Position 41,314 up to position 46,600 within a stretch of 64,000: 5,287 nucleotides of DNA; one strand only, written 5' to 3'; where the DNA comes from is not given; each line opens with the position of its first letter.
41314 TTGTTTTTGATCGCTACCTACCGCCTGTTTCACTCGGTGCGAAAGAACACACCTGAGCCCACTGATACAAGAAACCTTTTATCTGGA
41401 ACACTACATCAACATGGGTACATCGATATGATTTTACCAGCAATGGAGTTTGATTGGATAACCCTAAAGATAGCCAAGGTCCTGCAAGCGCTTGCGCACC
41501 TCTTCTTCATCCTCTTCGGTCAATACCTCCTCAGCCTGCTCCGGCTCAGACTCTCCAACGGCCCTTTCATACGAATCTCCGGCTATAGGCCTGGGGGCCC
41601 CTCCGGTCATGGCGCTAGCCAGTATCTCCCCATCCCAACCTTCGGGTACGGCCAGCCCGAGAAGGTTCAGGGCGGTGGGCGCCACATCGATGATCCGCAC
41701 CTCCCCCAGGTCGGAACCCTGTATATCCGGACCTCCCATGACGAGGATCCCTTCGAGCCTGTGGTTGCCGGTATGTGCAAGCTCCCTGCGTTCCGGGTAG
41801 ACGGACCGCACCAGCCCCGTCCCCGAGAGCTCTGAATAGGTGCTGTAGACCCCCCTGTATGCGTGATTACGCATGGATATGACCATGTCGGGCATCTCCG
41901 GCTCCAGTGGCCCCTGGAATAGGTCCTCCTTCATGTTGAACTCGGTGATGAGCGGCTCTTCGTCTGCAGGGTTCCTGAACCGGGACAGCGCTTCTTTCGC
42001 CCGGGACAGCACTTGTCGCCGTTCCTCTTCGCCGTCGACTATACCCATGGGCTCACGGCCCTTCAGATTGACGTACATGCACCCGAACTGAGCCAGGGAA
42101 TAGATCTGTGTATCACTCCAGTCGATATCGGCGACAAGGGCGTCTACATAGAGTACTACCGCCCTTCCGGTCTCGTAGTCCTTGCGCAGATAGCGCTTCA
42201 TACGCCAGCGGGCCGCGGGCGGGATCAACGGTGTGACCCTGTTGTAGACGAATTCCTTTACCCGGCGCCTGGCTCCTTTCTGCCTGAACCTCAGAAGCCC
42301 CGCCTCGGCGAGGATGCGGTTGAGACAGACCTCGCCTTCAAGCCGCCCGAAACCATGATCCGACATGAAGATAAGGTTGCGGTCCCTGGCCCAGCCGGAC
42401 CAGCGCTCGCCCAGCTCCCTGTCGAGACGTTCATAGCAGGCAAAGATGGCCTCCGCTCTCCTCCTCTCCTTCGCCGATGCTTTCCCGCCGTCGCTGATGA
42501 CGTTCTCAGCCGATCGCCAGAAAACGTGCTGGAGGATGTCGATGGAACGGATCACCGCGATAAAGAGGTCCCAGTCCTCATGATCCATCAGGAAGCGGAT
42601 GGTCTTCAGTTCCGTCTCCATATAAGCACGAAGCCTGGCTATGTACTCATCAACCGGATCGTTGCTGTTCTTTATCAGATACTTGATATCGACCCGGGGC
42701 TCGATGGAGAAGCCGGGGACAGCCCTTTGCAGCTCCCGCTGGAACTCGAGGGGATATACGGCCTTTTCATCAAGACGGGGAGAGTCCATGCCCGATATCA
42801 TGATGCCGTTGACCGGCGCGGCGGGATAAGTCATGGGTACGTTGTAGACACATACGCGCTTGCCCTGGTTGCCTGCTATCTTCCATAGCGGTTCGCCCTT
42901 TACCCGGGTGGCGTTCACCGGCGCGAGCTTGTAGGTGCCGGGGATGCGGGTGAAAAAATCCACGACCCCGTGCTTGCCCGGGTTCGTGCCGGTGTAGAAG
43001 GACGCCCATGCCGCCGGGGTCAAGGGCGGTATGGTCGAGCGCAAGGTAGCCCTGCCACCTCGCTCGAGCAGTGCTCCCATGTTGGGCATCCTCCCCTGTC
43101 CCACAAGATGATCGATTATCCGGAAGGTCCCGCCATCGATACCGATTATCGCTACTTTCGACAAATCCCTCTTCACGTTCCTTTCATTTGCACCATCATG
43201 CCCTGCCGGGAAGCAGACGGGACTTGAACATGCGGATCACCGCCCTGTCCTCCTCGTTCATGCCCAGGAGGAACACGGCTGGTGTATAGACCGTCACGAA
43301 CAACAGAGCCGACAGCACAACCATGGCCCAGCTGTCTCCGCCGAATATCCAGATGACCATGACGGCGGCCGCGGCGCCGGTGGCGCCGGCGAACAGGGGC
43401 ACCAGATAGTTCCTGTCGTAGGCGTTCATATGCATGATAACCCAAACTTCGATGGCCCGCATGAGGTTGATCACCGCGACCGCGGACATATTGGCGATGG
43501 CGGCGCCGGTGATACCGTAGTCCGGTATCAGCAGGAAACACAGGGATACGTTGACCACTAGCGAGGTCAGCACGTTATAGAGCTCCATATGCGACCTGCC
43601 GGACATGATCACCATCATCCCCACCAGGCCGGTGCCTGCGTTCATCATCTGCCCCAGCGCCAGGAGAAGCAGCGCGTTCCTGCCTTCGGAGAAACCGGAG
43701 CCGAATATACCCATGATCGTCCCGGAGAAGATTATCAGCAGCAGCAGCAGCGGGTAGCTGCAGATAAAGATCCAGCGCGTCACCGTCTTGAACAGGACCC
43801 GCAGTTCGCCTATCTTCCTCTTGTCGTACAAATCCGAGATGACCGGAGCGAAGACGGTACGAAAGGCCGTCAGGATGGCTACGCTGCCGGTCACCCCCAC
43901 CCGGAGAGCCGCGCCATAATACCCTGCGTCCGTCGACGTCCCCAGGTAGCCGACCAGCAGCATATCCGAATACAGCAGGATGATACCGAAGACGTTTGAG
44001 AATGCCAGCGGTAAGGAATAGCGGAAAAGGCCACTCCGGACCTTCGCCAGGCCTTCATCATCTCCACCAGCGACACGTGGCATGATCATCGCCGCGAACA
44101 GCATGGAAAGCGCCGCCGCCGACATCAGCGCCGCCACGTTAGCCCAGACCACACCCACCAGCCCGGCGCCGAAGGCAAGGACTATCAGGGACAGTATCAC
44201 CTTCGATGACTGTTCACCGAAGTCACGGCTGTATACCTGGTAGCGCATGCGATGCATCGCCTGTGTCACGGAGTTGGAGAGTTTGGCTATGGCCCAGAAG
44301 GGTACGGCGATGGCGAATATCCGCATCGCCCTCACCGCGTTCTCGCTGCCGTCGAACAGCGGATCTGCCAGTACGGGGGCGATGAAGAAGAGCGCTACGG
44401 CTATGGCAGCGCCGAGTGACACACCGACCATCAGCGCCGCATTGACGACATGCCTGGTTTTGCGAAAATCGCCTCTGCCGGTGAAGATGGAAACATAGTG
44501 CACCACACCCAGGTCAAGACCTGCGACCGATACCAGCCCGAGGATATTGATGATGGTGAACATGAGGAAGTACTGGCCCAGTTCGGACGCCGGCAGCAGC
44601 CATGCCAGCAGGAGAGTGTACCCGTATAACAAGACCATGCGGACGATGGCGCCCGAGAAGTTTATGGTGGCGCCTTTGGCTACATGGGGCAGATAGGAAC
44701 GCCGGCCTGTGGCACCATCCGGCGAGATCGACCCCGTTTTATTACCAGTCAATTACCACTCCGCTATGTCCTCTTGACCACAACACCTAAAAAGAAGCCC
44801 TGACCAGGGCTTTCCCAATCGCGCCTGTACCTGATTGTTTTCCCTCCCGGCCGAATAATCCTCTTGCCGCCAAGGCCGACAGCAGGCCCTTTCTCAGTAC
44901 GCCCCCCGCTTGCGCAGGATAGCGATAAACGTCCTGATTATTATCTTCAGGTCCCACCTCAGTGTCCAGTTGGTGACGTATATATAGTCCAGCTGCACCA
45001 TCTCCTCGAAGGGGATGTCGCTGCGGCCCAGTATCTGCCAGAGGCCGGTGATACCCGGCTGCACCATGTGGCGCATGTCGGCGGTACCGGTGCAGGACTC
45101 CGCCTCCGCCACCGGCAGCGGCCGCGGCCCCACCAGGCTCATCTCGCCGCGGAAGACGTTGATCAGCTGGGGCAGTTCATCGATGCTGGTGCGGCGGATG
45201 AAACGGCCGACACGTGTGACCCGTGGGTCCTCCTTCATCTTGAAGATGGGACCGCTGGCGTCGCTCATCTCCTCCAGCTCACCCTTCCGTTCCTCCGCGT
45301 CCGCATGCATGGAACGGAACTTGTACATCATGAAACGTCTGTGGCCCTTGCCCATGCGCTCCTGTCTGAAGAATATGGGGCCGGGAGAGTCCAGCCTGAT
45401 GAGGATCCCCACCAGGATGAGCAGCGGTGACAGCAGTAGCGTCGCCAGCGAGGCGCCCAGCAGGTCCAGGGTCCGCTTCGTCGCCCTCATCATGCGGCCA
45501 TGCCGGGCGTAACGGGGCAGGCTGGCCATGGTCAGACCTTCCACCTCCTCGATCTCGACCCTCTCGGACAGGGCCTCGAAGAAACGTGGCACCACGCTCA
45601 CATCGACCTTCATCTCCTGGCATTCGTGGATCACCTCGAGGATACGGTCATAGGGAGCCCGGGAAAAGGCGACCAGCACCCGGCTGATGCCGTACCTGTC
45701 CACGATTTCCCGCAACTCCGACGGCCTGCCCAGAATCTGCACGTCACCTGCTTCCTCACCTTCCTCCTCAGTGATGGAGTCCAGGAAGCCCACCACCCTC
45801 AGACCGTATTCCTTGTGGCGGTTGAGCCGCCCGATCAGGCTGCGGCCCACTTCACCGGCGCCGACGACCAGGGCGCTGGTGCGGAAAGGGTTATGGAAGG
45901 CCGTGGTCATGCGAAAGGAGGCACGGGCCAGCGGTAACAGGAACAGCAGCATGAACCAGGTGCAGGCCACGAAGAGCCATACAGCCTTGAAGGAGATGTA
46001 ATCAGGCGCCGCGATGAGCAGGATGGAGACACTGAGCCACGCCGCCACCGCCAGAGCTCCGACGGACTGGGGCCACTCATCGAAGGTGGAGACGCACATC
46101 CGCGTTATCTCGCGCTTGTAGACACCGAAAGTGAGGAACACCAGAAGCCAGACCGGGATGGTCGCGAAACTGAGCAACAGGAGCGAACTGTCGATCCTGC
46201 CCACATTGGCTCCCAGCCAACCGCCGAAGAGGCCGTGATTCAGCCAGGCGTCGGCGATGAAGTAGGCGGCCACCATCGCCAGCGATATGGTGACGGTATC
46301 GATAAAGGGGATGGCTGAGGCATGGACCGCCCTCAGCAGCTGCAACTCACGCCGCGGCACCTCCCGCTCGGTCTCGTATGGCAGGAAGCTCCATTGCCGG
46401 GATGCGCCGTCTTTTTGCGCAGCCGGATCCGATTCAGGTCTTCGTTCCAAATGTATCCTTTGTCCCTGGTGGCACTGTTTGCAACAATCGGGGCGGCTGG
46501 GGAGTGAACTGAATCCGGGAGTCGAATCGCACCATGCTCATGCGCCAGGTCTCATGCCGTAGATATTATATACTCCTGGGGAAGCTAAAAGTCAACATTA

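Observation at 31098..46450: Exopolysaccharide locus with three paralogous soluble phosphodiesterase/NPP-type enzymes, two Wzy-like proteins, and a conserved acidic ...RL(K/Q)DLGYL C-terminus on two paralogs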

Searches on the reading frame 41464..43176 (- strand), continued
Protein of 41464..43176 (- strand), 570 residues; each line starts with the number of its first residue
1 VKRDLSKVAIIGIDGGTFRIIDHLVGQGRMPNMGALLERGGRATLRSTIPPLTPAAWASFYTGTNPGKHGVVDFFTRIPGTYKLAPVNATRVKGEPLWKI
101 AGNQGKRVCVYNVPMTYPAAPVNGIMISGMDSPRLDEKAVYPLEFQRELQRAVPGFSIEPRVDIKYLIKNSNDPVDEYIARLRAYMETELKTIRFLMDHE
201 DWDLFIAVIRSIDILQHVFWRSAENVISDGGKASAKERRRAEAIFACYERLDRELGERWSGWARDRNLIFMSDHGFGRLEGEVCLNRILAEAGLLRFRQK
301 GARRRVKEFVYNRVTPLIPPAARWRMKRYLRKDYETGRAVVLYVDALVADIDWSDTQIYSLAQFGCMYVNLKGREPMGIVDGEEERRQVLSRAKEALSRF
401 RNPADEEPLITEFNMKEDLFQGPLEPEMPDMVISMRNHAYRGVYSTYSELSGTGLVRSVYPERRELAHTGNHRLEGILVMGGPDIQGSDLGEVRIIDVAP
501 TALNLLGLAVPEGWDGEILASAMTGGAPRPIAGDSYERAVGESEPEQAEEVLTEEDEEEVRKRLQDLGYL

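Call 94: search_solved_structures(query=A1, max_evalue=0.01)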
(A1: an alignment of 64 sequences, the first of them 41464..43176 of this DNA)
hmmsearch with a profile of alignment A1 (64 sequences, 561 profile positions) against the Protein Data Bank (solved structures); distinct sequences matched with E-value up to 0.01: 40.
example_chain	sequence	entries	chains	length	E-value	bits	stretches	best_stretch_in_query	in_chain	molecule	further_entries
3szy_A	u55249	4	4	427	4.9e-09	38.4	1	8-108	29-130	phosphonoacetate hydrolase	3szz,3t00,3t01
7n1s_A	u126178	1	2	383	9.2e-09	37.5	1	8-77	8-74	Phosphodiesterase-nucleotide pyrophosphatase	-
2gsn_A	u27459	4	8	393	9.9e-09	37.4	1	8-77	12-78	phosphodiesterase-nucleotide pyrophosphatase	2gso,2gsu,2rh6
3t02_A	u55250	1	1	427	3.8e-08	35.5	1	8-108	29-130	phosphonoacetate hydrolase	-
7mw8_D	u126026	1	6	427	1e-07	34.1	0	8-77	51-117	Phosphodiesterase-nucleotide pyrophosphatase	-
4b56_A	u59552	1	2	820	1.2e-07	33.8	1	230-287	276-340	ECTONUCLEOTIDE PYROPHOSPHATASE/PHOSPHODIESTERASE FAMILY MEMBER 1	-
4gtw_A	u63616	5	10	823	1.2e-07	33.8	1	230-287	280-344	Ectonucleotide pyrophosphatase/phosphodiesterase family member 2, Alkaline phosphodiestera | Ectonucleotide pyrophosphatase/phosphodiesterase family member 1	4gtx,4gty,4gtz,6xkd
6wet_AaA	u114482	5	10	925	4.5e-07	31.9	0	234-286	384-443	Ectonucleotide pyrophosphatase/phosphodiesterase family member 1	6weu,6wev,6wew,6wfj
1ei6_A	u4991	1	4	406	6.7e-07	31.3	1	6-108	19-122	PHOSPHONOACETATE HYDROLASE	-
6aek_A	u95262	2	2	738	6.8e-07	31.3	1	230-287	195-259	Ectonucleotide pyrophosphatase/phosphodiesterase 1, isoform CRA_d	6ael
9bb9_A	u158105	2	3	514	1.1e-06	30.7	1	470-521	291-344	S1_8A sulfatase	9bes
9bes_B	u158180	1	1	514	1.5e-06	30.2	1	470-521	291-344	S1_8A Sulfatase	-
7oz9_AAA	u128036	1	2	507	2.4e-06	29.5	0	26-76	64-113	N-acetylgalactosamine-6-sulfatase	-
8ghr_A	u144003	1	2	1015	4.2e-06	28.7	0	234-286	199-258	Ectonucleotide pyrophosphatase/phosphodiesterase family member 1, secreted form, Immunoglo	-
4lqy_A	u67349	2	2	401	3.7e-05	25.6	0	234-281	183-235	Bis(5'-adenosyl)-triphosphatase ENPP4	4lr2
5ege_A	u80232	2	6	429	0.0018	20.1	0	3-95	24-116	Ectonucleotide pyrophosphatase/phosphodiesterase family member 6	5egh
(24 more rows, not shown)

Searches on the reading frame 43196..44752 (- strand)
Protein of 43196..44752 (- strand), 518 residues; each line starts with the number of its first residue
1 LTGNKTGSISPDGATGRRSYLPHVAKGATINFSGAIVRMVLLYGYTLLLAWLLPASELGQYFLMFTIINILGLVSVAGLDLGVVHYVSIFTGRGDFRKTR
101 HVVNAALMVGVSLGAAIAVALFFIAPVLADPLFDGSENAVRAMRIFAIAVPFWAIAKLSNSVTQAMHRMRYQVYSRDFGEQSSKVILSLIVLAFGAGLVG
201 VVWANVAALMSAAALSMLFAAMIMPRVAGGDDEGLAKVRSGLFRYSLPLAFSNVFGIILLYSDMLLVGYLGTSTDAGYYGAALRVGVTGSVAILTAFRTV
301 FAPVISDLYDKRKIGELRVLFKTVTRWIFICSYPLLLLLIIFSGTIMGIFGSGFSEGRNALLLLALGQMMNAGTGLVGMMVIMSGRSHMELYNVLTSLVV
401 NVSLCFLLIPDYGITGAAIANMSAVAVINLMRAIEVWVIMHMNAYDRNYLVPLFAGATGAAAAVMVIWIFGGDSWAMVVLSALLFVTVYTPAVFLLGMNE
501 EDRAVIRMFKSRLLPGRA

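Call 4: search_protein_families(library=pfam, proteins=[window:43196-44752:-], max_evalue=0.01)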
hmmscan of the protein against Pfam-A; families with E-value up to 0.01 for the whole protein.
window:43196-44752:- (518 aa): 3 families
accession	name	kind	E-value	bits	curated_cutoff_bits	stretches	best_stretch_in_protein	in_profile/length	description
PF01943.22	Polysacc_synt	-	2.2e-18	67.1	28.2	1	25-308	2-273/274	Polysaccharide biosynthesis protein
PF13440.11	Polysacc_synt_3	-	1e-17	64.8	23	1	48-349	1-282/293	Polysaccharide biosynthesis protein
PF01554.23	MatE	-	5.6e-13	49.3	24.9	2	46-174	17-146/161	MatE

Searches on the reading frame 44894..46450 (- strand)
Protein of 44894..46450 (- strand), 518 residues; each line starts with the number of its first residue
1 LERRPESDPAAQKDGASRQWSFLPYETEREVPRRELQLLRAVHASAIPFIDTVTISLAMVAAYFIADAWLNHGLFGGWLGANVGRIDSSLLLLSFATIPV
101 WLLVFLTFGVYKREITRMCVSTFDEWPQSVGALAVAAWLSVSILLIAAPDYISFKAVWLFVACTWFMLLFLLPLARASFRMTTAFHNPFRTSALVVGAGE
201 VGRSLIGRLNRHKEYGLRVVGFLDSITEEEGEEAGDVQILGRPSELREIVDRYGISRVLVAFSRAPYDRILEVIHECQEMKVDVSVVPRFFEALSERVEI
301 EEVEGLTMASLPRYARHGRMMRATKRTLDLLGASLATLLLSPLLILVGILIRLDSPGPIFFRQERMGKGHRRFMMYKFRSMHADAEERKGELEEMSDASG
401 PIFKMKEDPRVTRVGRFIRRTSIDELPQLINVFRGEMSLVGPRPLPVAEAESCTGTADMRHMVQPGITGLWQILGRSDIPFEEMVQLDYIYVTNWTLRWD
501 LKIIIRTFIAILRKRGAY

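Call 5: search_protein_families(library=pfam, proteins=[window:44894-46450:-], max_evalue=0.01)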
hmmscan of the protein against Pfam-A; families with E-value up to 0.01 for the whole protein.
window:44894-46450:- (518 aa): 2 families
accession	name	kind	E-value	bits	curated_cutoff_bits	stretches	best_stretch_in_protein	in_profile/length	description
PF02397.22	Bac_transf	-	4.8e-67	225.4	27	1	325-512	1-178/179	Bacterial sugar transferase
PF13727.12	CoA_binding_3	-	9e-13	49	25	1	138-288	25-175/175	CoA-binding domain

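Call 6: search_protein_families(library=ncbifam, proteins=[window:44894-46450:-], max_evalue=0.01)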
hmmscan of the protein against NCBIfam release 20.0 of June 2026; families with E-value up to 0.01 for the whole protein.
window:44894-46450:- (518 aa): 15 families
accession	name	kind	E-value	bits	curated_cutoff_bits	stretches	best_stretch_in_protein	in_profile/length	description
TIGR03025.1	EPS_sugtrans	subfamily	1.3e-119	400.4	295.55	1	51-518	3-445/445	exopolysaccharide biosynthesis polyprenyl glycosylphosphotransferase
TIGR03023.1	WcaJ_sugtrans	equivalog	1.3e-105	354.3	410.75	1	50-518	2-453/453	undecaprenyl-phosphate glucose phosphotransferase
TIGR03022.1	WbaP_sugtrans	subfamily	1.5e-99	334.3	403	1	82-518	31-456/456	undecaprenyl-phosphate galactose phosphotransferase WbaP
NF041877.1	EPS_EpsZ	equivalog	1.6e-76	257.8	800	1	82-517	35-458/459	exopolysaccharide biosynthesis polyisoprenyl-phosphate hexose-1-phosphate transferase EpsZ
TIGR03013.1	EpsB_2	subfamily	2.3e-62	211.5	393.35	1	100-517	41-442/443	TIGR03013 family XrtA/PEP-CTERM system glycosyltransferase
NF052601.1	undeca_RfbP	equivalog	1.7e-59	201.1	330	1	315-518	35-244/244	undecaprenyl-phosphate galactose phosphotransferase family protein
NF007518.0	PRK10124.1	equivalog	1.3e-52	179.1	684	1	159-512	109-458/464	undecaprenyl-phosphate glucose phosphotransferase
NF011751.0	PRK15204.1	equivalog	3.5e-52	177.6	907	1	143-518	102-476/476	undecaprenyl-phosphate galactose phosphotransferase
NF050817.1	PolSacchBiosHfsE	equivalog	4.2e-45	154.4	750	1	192-515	142-463/467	polysaccharide biosynthesis protein HfsE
NF045514.1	glycotran_HepC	equivalog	1.1e-25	90.2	140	1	318-450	110-217/220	heterocyst development glycosyltransferase HepC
NF003996.0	PRK05472.2-5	equivalog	0.00035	20.5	138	1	190-270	77-155/209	redox-sensing transcriptional repressor Rex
NF003994.0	PRK05472.2-3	equivalog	0.00043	19.7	130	1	191-256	87-150/217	redox-sensing transcriptional repressor Rex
NF003995.0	PRK05472.2-4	subfamily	0.0019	17.7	126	1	192-264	85-155/213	redox-sensing transcriptional repressor Rex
TIGR03570.1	NeuD_NnaD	subfamily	0.0021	17.7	160.8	1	194-263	3-67/202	NeuD/PglB/VioB family sugar acetyltransferase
NF003993.0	PRK05472.2-2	equivalog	0.005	16.4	217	1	193-264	86-155/212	redox-sensing transcriptional repressor Rex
